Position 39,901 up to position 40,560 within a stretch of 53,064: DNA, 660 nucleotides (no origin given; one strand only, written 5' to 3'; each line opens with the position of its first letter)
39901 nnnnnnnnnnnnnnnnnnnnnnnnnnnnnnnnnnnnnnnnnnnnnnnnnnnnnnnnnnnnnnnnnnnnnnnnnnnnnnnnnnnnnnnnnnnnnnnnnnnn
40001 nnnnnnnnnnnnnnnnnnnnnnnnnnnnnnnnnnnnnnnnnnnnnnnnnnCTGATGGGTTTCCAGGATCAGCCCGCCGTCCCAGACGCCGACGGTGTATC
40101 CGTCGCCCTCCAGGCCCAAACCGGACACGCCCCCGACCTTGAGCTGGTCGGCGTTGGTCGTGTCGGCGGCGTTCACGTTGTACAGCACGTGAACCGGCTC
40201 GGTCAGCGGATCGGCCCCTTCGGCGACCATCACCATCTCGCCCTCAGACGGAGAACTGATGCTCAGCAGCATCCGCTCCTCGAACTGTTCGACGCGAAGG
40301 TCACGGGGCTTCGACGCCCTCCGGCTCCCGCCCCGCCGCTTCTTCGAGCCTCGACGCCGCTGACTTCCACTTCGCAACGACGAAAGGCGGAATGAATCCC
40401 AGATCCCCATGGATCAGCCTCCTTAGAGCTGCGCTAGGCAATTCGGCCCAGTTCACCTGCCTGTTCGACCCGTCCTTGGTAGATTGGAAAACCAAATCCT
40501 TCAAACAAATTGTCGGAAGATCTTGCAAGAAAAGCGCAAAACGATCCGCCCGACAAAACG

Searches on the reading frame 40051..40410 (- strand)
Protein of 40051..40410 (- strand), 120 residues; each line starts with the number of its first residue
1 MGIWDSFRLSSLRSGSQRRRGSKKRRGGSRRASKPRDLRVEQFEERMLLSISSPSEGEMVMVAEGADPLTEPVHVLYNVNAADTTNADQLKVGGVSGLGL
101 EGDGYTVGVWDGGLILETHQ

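Call 69: search_protein_families(library=ncbifam, proteins=[window:40051-40410:-], max_evalue=1)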
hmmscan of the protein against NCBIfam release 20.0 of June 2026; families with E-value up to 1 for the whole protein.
window:40051-40410:- (120 aa): 1 family
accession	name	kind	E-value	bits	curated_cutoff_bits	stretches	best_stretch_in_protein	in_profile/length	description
NF012209.1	LEPR-8K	domain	0.64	9.8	17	1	38-50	1-13/24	LEPR-XLL domain-containing protein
